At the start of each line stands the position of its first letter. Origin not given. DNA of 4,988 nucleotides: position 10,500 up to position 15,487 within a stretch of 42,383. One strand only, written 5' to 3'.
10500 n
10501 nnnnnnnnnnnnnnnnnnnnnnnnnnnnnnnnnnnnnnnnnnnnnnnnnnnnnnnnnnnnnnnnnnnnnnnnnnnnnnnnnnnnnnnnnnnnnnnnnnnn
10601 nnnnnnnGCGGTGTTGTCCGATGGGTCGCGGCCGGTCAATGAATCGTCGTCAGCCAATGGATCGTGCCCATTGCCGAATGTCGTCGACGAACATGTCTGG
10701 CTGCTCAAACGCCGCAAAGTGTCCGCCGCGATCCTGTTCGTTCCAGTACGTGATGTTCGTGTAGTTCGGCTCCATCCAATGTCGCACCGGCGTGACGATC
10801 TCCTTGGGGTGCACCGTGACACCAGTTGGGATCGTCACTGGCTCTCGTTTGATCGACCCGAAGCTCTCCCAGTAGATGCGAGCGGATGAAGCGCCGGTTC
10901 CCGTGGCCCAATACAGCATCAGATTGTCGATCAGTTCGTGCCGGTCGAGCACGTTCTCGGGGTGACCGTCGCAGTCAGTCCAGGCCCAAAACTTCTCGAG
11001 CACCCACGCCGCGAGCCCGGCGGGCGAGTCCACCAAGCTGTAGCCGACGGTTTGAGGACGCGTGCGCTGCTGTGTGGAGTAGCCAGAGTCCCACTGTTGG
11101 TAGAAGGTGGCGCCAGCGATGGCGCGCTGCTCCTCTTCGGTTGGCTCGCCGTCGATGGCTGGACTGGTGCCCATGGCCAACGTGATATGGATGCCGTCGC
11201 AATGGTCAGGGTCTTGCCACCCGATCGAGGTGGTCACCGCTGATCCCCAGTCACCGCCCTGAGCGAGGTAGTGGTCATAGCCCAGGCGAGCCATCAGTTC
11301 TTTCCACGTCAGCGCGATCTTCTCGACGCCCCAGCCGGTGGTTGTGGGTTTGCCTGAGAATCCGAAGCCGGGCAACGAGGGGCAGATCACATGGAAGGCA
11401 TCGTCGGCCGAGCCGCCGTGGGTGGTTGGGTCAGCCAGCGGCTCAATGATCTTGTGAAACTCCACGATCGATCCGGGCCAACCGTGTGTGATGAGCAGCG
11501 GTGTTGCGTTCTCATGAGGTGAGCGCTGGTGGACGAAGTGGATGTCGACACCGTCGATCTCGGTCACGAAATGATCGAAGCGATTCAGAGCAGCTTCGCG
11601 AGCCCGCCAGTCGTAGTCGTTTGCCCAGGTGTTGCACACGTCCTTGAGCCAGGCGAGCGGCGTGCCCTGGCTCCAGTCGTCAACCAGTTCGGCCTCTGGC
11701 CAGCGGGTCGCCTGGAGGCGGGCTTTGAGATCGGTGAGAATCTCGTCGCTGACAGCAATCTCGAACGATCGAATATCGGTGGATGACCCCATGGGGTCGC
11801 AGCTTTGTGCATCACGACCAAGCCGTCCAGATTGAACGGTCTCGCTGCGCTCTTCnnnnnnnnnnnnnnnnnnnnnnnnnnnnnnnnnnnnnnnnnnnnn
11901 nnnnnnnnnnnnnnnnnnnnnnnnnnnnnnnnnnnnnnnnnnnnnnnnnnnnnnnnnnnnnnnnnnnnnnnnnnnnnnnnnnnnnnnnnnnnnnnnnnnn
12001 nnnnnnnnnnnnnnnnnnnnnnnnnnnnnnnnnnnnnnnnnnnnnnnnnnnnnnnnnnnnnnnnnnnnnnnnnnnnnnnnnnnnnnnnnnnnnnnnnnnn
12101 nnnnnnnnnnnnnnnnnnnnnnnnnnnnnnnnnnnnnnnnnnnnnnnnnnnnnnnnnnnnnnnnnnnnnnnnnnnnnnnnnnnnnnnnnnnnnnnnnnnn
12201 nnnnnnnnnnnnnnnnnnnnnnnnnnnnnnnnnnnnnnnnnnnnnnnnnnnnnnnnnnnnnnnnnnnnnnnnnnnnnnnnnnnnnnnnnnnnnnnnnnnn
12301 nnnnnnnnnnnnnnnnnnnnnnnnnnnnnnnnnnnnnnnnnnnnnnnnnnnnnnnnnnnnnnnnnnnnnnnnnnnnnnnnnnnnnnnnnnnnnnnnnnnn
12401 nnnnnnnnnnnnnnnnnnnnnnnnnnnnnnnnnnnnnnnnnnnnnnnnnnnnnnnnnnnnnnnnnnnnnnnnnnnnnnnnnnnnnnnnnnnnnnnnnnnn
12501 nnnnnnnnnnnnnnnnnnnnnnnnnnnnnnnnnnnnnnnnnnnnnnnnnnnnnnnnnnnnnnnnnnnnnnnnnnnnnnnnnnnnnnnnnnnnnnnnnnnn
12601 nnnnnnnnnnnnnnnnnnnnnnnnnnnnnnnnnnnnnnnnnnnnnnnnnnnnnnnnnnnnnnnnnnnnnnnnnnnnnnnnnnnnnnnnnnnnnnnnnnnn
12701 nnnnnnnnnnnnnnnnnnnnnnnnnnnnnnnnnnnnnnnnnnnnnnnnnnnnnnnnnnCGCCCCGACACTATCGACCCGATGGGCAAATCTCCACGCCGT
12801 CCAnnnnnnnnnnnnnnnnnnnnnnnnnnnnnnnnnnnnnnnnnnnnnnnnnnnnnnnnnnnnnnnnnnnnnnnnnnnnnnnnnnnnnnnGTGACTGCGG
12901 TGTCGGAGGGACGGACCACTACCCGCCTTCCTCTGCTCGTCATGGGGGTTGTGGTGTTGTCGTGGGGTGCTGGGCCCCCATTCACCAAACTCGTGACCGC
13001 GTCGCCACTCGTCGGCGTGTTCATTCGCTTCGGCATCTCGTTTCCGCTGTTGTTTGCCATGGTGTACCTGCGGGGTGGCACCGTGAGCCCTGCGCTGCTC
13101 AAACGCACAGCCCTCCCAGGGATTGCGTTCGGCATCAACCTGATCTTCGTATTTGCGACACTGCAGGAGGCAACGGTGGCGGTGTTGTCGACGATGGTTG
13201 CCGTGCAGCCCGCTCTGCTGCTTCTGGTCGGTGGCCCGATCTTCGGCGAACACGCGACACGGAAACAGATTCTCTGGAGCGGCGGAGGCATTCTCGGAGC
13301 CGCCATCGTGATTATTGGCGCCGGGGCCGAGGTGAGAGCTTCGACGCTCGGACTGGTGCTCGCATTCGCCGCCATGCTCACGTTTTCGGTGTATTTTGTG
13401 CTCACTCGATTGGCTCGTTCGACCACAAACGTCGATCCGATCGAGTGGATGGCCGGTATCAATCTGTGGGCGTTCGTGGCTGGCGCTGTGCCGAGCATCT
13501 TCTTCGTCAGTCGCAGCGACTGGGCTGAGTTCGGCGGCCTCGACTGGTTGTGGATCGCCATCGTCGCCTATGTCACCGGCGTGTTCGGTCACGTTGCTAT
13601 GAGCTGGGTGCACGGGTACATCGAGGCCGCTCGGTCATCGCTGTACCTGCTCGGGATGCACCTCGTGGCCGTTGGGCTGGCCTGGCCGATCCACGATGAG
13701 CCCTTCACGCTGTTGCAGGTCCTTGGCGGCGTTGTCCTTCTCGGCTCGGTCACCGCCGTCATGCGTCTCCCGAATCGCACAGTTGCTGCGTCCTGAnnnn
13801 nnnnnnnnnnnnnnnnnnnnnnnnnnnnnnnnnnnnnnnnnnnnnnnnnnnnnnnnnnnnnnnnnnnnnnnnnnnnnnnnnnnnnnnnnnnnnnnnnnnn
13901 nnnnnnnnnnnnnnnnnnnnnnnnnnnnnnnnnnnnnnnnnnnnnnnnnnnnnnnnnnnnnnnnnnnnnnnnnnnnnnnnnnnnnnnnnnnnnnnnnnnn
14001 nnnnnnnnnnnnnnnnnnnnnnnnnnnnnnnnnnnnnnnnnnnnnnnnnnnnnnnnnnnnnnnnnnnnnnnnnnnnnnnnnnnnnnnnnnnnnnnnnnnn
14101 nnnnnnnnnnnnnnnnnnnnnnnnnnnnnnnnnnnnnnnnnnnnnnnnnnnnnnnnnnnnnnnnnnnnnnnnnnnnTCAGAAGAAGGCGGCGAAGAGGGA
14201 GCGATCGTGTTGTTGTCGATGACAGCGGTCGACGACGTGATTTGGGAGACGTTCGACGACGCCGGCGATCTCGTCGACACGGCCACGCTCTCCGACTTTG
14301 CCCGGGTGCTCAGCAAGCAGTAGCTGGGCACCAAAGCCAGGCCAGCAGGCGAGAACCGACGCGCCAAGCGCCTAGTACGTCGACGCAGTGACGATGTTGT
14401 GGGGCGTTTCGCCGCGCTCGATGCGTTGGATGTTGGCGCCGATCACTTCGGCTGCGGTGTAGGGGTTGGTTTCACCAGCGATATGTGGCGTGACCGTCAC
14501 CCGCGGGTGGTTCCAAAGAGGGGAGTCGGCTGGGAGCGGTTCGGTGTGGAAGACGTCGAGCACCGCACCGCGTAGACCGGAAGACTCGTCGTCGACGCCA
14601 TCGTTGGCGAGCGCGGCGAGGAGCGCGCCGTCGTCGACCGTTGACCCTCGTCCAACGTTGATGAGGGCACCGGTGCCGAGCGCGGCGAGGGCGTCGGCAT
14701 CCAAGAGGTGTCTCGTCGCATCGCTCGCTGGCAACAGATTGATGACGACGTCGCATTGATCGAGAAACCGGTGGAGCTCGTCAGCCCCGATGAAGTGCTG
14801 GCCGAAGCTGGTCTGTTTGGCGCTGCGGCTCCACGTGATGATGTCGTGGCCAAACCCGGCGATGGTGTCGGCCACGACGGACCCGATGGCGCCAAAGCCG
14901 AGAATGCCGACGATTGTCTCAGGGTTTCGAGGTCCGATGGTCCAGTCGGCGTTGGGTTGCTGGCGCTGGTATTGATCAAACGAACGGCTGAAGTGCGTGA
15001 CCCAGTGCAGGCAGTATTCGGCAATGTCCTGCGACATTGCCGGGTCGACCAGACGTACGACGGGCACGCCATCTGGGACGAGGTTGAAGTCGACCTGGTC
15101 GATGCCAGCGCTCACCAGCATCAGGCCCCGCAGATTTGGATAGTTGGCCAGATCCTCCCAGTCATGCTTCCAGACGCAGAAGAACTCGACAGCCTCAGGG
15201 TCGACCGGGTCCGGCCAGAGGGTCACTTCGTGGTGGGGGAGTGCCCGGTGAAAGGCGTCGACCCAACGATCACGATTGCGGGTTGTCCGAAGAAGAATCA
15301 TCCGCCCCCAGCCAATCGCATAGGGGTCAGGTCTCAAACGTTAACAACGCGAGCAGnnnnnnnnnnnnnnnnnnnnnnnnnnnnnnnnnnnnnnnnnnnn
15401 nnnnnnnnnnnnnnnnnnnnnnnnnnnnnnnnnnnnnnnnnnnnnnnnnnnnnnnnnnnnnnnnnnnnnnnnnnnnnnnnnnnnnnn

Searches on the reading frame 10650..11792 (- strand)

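Call 66: search_protein_families(library=pfam, proteins=[window:10650-11792:-], max_evalue=0.00001)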
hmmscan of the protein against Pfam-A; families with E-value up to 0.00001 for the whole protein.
window:10650-11792:- (380 aa): 2 families
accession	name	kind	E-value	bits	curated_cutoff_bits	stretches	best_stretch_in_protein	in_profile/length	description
PF06441.18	EHN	-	3.2e-41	140.3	22.8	1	7-112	1-107/107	Epoxide hydrolase N terminus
PF00561.26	Abhydrolase_1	-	1e-15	58.5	25.8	1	98-224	2-118/245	alpha/beta hydrolase fold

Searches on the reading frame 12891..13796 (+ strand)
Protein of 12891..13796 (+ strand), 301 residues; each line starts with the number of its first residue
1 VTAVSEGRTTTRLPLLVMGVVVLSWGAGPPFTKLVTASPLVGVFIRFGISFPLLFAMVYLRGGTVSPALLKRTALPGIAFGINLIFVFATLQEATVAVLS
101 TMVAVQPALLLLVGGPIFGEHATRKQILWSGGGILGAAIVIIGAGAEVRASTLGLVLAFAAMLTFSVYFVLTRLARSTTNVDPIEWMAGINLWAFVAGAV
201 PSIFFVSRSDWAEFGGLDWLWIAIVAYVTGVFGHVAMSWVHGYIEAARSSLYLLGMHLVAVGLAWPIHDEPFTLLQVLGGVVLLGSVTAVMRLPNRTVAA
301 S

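Call 94: search_protein_families(library=pfam, proteins=[window:12891-13796:+], max_evalue=0.00001)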
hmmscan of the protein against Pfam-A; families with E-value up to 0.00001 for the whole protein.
window:12891-13796:+ (301 aa): 1 family
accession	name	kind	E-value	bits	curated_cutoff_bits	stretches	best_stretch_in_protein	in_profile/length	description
PF00892.27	EamA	-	1.2e-21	77.8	28.2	2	153-290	2-133/135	EamA-like transporter family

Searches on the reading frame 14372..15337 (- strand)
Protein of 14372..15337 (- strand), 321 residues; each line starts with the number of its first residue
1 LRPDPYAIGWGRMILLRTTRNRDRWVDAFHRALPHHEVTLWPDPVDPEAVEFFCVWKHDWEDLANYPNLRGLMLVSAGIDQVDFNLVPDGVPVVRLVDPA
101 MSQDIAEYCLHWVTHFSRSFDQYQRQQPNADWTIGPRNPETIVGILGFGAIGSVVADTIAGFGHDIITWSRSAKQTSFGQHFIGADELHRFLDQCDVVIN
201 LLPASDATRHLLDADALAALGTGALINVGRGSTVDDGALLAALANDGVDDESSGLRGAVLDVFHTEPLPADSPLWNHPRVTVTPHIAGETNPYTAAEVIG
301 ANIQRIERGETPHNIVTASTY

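Call 67: search_protein_families(library=pfam, proteins=[window:14372-15337:-], max_evalue=0.00001)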
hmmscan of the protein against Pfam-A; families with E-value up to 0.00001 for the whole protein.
window:14372-15337:- (321 aa): 2 families
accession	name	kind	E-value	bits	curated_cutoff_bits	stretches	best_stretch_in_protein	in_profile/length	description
PF02826.25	2-Hacid_dh_C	-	2.2e-43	148.1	25.1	1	113-287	4-178/178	D-isomer specific 2-hydroxyacid dehydrogenase, NAD binding domain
PF03446.21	NAD_binding_2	-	1.2e-06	29.1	21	1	143-227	2-90/161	NAD binding domain of 6-phosphogluconate dehydrogenase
